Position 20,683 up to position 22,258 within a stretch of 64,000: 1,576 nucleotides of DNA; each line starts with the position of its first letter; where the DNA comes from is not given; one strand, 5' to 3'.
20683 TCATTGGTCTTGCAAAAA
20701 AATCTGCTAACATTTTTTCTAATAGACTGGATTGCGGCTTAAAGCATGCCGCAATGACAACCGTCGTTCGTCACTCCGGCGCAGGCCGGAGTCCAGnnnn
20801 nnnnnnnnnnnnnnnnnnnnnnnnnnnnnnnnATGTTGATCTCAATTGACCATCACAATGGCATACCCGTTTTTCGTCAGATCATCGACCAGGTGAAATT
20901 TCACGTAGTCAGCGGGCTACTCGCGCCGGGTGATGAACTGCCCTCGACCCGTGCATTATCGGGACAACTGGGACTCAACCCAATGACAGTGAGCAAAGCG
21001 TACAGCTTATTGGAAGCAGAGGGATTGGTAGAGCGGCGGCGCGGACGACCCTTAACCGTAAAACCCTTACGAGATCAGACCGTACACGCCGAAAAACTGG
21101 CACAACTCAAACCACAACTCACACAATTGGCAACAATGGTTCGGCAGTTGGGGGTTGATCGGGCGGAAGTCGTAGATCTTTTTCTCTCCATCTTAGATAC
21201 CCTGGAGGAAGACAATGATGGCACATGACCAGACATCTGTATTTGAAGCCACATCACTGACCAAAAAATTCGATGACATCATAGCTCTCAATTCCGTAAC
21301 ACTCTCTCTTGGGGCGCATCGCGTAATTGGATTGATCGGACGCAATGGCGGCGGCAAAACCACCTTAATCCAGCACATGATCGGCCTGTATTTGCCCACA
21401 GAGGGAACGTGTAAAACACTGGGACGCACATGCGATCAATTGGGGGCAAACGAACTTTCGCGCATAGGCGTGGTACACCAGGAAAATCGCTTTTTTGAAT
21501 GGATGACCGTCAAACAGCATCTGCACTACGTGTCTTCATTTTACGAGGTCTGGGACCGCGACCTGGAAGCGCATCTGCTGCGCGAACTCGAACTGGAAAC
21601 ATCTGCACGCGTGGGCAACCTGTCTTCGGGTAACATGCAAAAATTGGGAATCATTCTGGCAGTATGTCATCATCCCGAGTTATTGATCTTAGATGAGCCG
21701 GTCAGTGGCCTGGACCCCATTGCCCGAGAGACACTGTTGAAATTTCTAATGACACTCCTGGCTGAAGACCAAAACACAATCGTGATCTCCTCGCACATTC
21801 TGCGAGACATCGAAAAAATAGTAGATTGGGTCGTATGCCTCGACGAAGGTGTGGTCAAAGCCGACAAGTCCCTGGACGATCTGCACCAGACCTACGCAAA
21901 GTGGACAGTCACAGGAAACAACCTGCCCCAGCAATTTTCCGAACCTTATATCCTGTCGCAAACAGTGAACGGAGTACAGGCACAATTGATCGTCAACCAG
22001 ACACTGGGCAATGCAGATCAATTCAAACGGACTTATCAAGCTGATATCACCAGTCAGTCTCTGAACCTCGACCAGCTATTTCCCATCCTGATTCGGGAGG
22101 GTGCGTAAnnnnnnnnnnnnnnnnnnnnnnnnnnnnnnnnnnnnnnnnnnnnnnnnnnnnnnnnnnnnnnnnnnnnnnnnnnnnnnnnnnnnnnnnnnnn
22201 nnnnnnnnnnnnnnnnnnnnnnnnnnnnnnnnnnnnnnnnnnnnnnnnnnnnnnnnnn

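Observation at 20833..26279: GntR-ABC-permease module duplicated around a CPBP (Abi) protease: candidate export/immunity unit for the adjacent peptide system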

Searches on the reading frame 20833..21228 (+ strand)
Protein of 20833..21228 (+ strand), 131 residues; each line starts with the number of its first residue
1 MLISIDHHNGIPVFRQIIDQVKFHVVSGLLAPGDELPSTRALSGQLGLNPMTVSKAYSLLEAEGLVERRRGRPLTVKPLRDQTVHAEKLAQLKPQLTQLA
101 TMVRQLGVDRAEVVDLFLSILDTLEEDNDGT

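Call 5: search_protein_families(library=pfam, proteins=[window:20833-21228:+], max_evalue=0.01)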
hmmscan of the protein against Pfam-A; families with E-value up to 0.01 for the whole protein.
window:20833-21228:+ (131 aa): 4 families
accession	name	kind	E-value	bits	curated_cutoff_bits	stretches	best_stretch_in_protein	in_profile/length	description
PF00392.27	GntR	-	3.7e-16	59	27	1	15-76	3-64/64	Bacterial regulatory proteins, gntR family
PF13545.12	HTH_Crp_2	-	0.00038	20.8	27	1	39-76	25-61/70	Crp-like helix-turn-helix domain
PF01047.28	MarR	-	0.0023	18.2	24.6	0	40-70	21-51/59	MarR family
PF13412.12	HTH_24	-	0.0063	16.5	21.9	0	38-67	19-48/48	Winged helix-turn-helix DNA-binding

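Call 26: search_protein_families(library=ncbifam, proteins=[window:20833-21228:+], max_evalue=0.01)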
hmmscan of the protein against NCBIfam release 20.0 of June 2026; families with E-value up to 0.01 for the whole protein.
window:20833-21228:+ (131 aa): 23 families
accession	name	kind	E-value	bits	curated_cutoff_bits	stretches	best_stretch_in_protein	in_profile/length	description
NF052282.1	PLP_TF_PdxR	equivalog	5.6e-18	65.2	320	1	12-91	1-77/448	MocR-like pyridoxine biosynthesis transcription factor PdxR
NF052281.1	rhizopine_MocR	equivalog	2.5e-15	56.1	650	1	2-103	8-111/479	rhizopine catabolism transcriptional regulator MocR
NF053730.1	TransRegRv1152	equivalog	1e-13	51.3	170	1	3-114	7-112/120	Rv1152 family transcriptional regulator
NF047563.1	modulin_PmtR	equivalog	3.4e-13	49.7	200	1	2-117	2-117/125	PSM export ABC transporter transcriptional regulator PmtR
NF052290.2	MocR_like_YczR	exception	1.3e-11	43.9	487.4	1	8-99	15-107/458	MocR-like transcription factor YczR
NF052286.1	ecto_TF_EhuR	exception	2.6e-10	39.4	480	1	12-86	11-85/458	MocR-like ectoine utilization transcription factor EhuR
TIGR02018.2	his_ut_repres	equivalog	1.4e-09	37.6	220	1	15-80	2-67/226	histidine utilization transcriptional repressor HutC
TIGR02325.1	C_P_lyase_phnF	equivalog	4.1e-09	36.3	156.8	1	7-77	3-73/238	phosphonate metabolism transcriptional regulator PhnF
TIGR03337.1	phnR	equivalog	4.9e-09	36.2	296.75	1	14-80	3-71/231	phosphonate utilization transcriptional regulator PhnR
NF012025.0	PRK15481.1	equivalog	5.5e-09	35.2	573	1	16-78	10-71/432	MocR-like B6 salvage transcription factor PtsJ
NF007292.0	PRK09764.1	equivalog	5.5e-07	29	281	1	12-77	5-70/240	GntR family transcriptional regulator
NF052441.1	TransRegRv0792c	equivalog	3.1e-06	26.6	400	1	11-73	15-77/260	Rv0792c family HTH-type transcriptional regulator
NF007001.0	PRK09464.1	equivalog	5.2e-06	26.3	330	1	17-76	15-74/254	pyruvate dehydrogenase complex transcriptional repressor PdhR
NF007442.0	PRK09990.1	equivalog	2.2e-05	24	301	1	12-84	10-82/256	transcriptional regulator GlcC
NF052285.1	GABA_TF_GabR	exception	4e-05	22.6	600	1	14-88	1-75/456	MocR-like transcriptional regulator GabR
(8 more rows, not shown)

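Call 70: search_protein_families(library=padloc, proteins=[window:20833-21228:+], max_evalue=0.01)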
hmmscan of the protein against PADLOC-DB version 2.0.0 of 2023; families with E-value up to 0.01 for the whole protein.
window:20833-21228:+ (131 aa): 2 families
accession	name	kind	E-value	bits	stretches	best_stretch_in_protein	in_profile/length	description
PDLC01438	Csa3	-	0.0011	17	1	13-89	141-213/305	"CAS-I,CAS-II,CAS-III,CAS-IV,CAS-V,CAS-VI; associated_signaling"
PDLC01865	CARF3--CARF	-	0.0023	15.5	0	29-72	154-197/215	-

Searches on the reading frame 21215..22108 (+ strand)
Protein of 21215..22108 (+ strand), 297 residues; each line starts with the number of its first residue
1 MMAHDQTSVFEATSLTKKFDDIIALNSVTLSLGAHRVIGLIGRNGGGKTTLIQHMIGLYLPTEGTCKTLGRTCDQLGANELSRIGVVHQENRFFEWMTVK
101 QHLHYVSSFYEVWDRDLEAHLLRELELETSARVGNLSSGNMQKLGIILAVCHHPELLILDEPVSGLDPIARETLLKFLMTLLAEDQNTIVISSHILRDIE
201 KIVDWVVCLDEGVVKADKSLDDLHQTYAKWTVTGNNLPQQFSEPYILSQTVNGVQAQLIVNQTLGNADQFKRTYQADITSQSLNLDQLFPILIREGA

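Call 5: search_protein_families(library=pfam, proteins=[window:21215-22108:+], max_evalue=0.01)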
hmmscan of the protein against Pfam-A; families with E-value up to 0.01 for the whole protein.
window:21215-22108:+ (297 aa): 3 families
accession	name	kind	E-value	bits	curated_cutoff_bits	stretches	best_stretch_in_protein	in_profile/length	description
PF00005.33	ABC_tran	-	1.3e-24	87.8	25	1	25-163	1-136/137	ABC transporter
PF13304.12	AAA_21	-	2.1e-09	38.3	27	1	134-194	236-298/304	AAA domain, putative AbiEii toxin, Type IV TA system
PF23610.1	VWA7_4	-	0.0087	16.9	27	0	145-167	7-29/119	VWA7 beta-sandwich domain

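Call 26: search_protein_families(library=ncbifam, proteins=[window:21215-22108:+], max_evalue=0.01)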
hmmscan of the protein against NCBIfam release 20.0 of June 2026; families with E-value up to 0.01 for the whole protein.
window:21215-22108:+ (297 aa): 189 families (the best 25 are shown)
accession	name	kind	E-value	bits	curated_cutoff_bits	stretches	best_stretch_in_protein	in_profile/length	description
NF047565.1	PSM_export_PmtA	equivalog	9.1e-50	169.5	350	1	23-237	15-229/282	phenol-soluble modulin export ABC transporter ATP-binding protein PmtA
NF033858.1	ABC2_perm_RbbA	equivalog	1.5e-39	135.6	1050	1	5-227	262-488/909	ribosome-associated ATPase/putative transporter RbbA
TIGR01188.1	drrA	subfamily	2.7e-37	128.7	312.45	1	17-233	1-221/302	daunorubicin resistance ABC transporter, ATP-binding protein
TIGR03740.1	galliderm_ABC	subfamily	5.6e-37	127.6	309.75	1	12-222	3-210/223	lantibiotic protection ABC transporter ATP-binding subunit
TIGR03864.1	PQQ_ABC_ATP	hypoth_equivalog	2.3e-35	122.1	302.25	1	11-228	3-224/236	ABC transporter, ATP-binding subunit, PQQ-dependent alcohol dehydrogenase system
TIGR04521.1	ECF_ATPase_2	equivalog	6.5e-34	117.3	330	1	23-247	19-256/279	energy-coupling factor transporter ATPase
TIGR03522.1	GldA_ABC_ATP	equivalog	4.3e-33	115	402.6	1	12-228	5-224/301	gliding motility-associated ABC transporter ATP-binding subunit GldA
TIGR02142.1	modC_ABC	equivalog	2.4e-32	112.5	285.05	1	28-228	16-224/353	molybdenum ABC transporter ATP-binding protein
NF010059.0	PRK13536.1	equivalog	9.3e-32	110.1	549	1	9-217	43-255/342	nodulation factor ABC transporter ATP-binding protein NodI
NF010060.0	PRK13537.1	equivalog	1.5e-30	106.2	521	1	7-217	13-227/314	nodulation factor ABC transporter ATP-binding protein NodI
TIGR01288.1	nodI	equivalog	2.7e-29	102.1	424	1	11-216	6-215/303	nodulation factor ABC transporter ATP-binding protein NodI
TIGR03410.1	urea_trans_UrtE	equivalog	2.1e-27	96.1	285.8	1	12-228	3-224/230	urea ABC transporter ATP-binding subunit UrtE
TIGR04406.1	LPS_export_lptB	equivalog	3e-27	95.5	240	1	10-222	2-221/239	LPS export ABC transporter ATP-binding protein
NF010158.0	PRK13637.1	equivalog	4.3e-26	91.7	390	1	23-239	21-248/287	energy-coupling factor transporter ATPase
NF008355.0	PRK11144.1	equivalog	4.7e-26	91.6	434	1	27-226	16-219/353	molybdenum ABC transporter ATP-binding protein ModC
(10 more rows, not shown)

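Call 60: search_solved_structures(query=window:21215-22108:+, max_evalue=1e-20)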
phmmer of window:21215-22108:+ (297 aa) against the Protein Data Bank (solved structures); distinct sequences matched with E-value up to 1e-20: 56.
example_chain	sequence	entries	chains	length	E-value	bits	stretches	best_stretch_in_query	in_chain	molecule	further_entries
7w01_A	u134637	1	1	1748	3.3e-34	121.8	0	21-227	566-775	Phospholipid-transporting ATPase ABCA3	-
7lkp_A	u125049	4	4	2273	1.7e-33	119.4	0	26-212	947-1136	Retinal-specific phospholipid-transporting ATPase ABCA4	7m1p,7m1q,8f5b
7e7i_A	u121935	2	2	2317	1.8e-33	119.3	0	26-212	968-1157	Retinal-specific phospholipid-transporting ATPase ABCA4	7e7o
7w02_A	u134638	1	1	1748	2.2e-33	119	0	21-227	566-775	Phospholipid-transporting ATPase ABCA3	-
8edw_A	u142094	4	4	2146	2.6e-33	118.8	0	14-208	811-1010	Phospholipid-transporting ATPase ABCA7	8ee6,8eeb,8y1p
7tbz_A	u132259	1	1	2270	2.9e-33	118.7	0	23-213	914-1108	ATP-binding cassette, sub-family A (ABC1), member 1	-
7tby_A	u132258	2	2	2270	2.9e-33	118.7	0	23-213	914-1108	ATP-binding cassette, sub-family A (ABC1), member 1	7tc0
7tdt_A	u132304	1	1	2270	2.9e-33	118.7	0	23-213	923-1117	Phospholipid-transporting ATPase ABCA1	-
5xjy_A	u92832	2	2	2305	3e-33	118.6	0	23-213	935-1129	ATP-binding cassette sub-family A member 1 | Phospholipid-transporting ATPase ABCA1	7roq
7lkz_A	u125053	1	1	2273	1.2e-32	116.7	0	26-212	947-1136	Retinal-specific phospholipid-transporting ATPase ABCA4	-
7e7q_A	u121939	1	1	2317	1.2e-32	116.6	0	26-212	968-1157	Retinal-specific phospholipid-transporting ATPase ABCA4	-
8eop_A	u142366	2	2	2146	1.8e-32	116.1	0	14-208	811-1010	Phospholipid-transporting ATPase ABCA7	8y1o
7tbw_A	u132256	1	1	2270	2e-32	115.9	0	23-213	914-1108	ATP-binding cassette, sub-family A (ABC1), member 1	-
7zk8_A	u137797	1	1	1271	9.1e-28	100.6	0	24-224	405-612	ATP-dependent translocase ABCB1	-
7zk9_A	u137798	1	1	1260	9.6e-28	100.5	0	24-224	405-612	ATP-dependent translocase ABCB1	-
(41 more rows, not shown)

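Call 70: search_protein_families(library=padloc, proteins=[window:21215-22108:+], max_evalue=0.01)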
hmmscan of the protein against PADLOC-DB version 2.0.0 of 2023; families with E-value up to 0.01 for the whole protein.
window:21215-22108:+ (297 aa): 23 families
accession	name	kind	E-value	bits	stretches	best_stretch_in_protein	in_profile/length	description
PDLC04135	mad3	-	4.1e-19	67.4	2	129-219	255-350/374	mads_3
PDLC04235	PDC-M01A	-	3.7e-09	34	2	57-194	270-411/510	-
PDLC02980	AriA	-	1.7e-08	32.8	1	134-194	236-298/304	-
PDLC04140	mad8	-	5.7e-08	30.6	1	25-199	17-237/314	mads_8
PDLC02914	ATPase-Toprim_I-B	-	1.6e-07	28.9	1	27-56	17-46/443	-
PDLC03878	NsnB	-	3e-07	28.5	1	129-196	210-281/345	-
PDLC04164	AriA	-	1.5e-06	26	1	129-194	165-231/253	-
PDLC04236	PDC-M01A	-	1.6e-06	25.5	1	39-73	67-101/388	-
PDLC04244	PDC-M01A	-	1.9e-06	25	1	120-194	312-387/482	-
PDLC04239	PDC-M01A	-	9.2e-06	22.4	0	10-59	176-225/552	-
PDLC04175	HEC-01A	-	5.1e-05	20.5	1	134-192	247-305/363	-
PDLC04242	PDC-M01A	-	5.8e-05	19.5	0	128-217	396-491/566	-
PDLC04541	PDC-M25A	-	0.00041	17.5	0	25-55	13-41/380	-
PDLC02335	AbiLi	-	0.00046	17.3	0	19-55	61-96/326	AbiLi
PDLC04176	HEC-01A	-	0.00062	17.2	1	136-194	256-316/371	-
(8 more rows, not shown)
